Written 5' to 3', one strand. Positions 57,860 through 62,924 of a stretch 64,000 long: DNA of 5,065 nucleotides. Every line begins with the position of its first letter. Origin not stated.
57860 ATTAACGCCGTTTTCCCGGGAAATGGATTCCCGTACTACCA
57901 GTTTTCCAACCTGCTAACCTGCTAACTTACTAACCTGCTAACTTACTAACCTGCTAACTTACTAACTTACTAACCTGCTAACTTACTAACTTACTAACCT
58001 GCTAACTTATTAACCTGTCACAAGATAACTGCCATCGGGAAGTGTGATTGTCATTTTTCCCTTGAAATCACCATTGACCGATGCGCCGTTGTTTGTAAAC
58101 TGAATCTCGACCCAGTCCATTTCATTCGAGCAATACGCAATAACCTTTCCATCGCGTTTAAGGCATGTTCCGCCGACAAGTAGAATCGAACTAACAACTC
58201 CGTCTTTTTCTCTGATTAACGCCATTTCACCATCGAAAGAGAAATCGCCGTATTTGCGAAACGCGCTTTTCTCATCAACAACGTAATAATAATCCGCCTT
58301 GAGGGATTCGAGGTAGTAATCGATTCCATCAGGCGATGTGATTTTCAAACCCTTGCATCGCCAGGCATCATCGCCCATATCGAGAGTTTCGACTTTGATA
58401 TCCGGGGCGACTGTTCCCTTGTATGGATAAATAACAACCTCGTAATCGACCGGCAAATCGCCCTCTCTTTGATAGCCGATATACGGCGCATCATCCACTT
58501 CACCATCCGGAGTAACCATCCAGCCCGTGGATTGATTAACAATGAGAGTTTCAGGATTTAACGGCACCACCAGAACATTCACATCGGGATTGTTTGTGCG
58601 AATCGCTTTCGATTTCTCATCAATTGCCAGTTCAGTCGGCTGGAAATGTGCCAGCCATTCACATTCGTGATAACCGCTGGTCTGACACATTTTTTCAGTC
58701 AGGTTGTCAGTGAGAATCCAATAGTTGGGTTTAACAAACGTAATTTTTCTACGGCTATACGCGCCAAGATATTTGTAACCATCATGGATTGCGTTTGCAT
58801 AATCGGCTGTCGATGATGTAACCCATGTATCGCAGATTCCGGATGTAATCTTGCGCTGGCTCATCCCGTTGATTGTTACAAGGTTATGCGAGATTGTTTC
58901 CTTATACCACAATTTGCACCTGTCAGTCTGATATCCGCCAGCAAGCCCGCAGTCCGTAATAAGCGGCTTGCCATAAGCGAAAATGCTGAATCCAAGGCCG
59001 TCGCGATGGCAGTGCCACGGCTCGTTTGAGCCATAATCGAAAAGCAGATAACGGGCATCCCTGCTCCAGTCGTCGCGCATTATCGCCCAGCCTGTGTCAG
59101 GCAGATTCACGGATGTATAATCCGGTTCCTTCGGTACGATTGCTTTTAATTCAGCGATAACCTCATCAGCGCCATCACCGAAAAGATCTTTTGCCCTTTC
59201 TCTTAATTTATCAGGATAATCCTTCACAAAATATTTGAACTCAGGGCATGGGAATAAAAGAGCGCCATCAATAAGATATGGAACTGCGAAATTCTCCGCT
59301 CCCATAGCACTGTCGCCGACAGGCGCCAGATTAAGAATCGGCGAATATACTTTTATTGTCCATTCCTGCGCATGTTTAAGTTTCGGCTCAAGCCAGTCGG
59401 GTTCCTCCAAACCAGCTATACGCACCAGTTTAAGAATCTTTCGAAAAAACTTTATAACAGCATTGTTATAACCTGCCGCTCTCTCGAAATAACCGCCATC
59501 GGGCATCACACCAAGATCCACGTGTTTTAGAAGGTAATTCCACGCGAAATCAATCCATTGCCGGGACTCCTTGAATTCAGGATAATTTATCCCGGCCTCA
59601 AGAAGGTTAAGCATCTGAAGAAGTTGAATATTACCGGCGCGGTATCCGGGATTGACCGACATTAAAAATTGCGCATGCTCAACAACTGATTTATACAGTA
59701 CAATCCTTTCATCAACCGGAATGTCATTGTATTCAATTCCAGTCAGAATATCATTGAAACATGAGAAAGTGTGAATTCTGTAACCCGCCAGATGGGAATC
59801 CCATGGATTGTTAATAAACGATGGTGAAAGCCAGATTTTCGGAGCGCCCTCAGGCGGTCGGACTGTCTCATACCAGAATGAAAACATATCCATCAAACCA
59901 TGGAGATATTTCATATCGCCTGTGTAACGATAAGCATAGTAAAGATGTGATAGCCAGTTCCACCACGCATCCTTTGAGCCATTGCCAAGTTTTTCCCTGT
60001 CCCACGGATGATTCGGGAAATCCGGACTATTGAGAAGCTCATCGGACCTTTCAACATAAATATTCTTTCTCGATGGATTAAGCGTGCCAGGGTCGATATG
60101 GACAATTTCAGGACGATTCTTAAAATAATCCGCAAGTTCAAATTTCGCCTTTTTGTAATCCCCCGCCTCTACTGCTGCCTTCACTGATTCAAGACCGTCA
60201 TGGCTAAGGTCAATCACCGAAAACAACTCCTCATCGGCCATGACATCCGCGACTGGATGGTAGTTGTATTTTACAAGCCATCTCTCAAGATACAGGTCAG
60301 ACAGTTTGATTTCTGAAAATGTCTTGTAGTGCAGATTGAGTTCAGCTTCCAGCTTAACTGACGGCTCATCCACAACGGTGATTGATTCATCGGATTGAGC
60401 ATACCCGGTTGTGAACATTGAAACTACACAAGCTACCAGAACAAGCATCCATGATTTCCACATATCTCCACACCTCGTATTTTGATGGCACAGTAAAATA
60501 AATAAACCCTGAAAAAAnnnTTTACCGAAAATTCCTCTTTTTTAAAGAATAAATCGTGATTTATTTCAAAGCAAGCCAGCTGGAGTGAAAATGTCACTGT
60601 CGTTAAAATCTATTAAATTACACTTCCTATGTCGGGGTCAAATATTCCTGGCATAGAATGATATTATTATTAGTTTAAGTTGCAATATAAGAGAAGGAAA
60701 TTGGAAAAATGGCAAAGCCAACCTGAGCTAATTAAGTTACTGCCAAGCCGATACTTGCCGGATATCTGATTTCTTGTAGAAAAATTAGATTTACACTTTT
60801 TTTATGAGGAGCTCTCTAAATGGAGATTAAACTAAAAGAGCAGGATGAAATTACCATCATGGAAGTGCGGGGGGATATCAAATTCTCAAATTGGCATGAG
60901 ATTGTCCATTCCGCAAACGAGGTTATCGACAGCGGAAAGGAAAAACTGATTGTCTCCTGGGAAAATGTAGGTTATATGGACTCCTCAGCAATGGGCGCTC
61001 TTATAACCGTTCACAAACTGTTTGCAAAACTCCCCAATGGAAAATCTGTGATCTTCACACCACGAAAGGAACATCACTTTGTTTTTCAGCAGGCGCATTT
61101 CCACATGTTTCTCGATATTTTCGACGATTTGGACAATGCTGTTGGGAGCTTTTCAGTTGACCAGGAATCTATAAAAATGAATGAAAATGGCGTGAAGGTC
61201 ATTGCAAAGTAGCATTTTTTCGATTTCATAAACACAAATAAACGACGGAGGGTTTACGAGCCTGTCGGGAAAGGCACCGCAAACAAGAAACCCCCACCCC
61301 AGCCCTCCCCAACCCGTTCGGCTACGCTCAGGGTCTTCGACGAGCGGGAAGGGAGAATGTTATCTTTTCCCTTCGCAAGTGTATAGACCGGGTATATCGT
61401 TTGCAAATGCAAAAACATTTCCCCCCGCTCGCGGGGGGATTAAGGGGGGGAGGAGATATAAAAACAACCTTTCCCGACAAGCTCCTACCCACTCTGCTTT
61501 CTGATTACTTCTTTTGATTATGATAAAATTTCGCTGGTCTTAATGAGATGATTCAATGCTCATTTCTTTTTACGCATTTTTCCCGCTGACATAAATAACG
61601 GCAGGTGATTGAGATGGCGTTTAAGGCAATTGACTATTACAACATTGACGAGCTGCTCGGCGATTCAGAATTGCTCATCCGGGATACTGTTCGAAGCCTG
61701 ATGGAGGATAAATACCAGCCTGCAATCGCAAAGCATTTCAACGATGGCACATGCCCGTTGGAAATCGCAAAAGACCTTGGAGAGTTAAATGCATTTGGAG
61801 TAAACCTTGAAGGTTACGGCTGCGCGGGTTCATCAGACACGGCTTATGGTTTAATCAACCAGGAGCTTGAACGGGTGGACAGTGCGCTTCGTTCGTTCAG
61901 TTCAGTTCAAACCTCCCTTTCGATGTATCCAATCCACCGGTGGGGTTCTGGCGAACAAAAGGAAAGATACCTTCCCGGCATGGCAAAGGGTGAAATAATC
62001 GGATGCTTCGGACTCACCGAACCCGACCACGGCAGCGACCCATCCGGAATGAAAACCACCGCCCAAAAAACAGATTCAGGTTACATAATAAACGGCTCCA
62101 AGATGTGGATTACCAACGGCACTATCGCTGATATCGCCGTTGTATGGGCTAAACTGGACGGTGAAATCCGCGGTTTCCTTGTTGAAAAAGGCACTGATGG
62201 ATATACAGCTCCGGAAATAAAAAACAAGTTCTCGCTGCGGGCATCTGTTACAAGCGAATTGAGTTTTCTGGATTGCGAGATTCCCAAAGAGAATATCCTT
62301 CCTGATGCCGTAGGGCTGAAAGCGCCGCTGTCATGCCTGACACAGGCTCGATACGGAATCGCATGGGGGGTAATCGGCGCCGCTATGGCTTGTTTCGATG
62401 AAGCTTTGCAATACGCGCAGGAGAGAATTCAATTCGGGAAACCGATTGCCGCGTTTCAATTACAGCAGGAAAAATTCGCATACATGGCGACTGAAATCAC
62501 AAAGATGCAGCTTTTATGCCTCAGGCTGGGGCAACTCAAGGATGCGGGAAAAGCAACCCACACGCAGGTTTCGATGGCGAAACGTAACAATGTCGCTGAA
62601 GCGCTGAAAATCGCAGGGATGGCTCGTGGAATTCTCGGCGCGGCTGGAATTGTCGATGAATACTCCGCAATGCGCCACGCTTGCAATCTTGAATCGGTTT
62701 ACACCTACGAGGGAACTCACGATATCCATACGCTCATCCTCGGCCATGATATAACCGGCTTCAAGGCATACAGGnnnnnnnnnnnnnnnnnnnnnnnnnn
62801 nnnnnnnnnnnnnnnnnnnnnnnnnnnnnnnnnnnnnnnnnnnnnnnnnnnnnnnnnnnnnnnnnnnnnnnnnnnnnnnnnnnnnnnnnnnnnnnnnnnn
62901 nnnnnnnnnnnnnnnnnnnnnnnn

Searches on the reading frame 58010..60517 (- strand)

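Call 45: search_protein_families(library=pfam, proteins=[window:58010-60517:-], max_evalue=0.001)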
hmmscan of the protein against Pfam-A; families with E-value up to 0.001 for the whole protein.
window:58010-60517:- (835 aa): 2 families
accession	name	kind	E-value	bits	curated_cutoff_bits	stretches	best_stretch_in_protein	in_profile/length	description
PF16889.11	Hepar_II_III_N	-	3.5e-29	102.7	22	1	98-423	1-333/340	Heparinase II/III N-terminus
PF07940.18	Hepar_II_III_C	-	3.6e-22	79.5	24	1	468-643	5-184/237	Heparinase II/III-like, C-terminal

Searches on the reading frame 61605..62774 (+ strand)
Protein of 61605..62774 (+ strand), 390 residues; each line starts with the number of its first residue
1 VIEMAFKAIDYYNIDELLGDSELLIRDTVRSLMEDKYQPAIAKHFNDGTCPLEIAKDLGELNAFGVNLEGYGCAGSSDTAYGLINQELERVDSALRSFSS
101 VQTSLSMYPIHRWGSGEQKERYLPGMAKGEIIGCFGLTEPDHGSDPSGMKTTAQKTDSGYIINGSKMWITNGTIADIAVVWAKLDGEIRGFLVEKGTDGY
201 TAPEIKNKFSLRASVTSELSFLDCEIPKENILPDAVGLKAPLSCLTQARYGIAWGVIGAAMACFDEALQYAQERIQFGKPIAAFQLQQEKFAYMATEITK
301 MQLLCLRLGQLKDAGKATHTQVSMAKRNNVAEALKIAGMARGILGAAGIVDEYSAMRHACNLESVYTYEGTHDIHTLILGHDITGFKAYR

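Call 62: search_protein_families(library=ncbifam, proteins=[window:61605-62774:+], max_evalue=0.00001)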
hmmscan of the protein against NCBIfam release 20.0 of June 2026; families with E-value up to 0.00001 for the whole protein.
window:61605-62774:+ (390 aa): 19 families
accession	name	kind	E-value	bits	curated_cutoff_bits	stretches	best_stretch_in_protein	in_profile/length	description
NF052270.1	Staph_DH_FadE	equivalog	3.7e-79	266.3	600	1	10-389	13-399/400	acyl-CoA dehydrogenase FadE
NF042972.1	AcrlCoAredClosAcrC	equivalog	6.8e-70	235.6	640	1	18-383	5-376/378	acryloyl-CoA reductase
NF045552.1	GlutCoADH_Des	equivalog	1.7e-62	211.8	470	1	22-387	9-383/387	glutaryl-CoA dehydrogenase Acd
NF058590.1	AcCoDHFadEBacil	equivalog_domain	1.7e-57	195.3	600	1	16-334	19-342/586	acyl-CoA dehydrogenase FadE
NF053553.1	prodigi_MBC_PigA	equivalog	2e-43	148.9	500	1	106-380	96-376/381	prodigiosin MBC biosynthesis dehydrogenase PigA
NF043006.1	CyhCrbnylCoADH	equivalog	3.4e-42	144.8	650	1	25-384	11-376/380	cyclohexane-1-carbonyl-CoA dehydrogenase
NF045652.1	ProlPCPDhRedW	equivalog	2.7e-38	131.8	650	1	106-354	91-345/376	L-prolyl-[peptidyl-carrier protein] dehydrogenase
NF042439.1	SulpropCoADesulf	equivalog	2.7e-37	128.4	600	1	27-380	2-367/379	3-sulfinopropanoyl-CoA desulfinase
NF008997.0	PRK12341.1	equivalog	1.5e-35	123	537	1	21-384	9-377/382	acyl-CoA dehydrogenase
NF002885.1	PRK03354.1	equivalog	2.2e-33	115.8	540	1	24-383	11-373/378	crotonobetainyl-CoA dehydrogenase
TIGR03207.1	cyc_hxne_CoA_dh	equivalog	1.9e-26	92.7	575.35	1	31-333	14-322/372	cyclohexanecarboxyl-CoA dehydrogenase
TIGR03204.1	pimC_large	equivalog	1.6e-19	70.1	623.85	1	21-338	7-324/395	pimeloyl-CoA dehydrogenase large subunit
NF007000.1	PRK09463.1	subfamily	1.5e-15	56.6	600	1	69-177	94-211/726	acyl-CoA dehydrogenase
TIGR03203.1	pimD_small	equivalog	5.7e-14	52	652.7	1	110-353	97-346/378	pimeloyl-CoA dehydrogenase small subunit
NF009586.0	PRK13026.1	subfamily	5.4e-12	44.8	608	1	110-153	171-214/777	acyl-CoA dehydrogenase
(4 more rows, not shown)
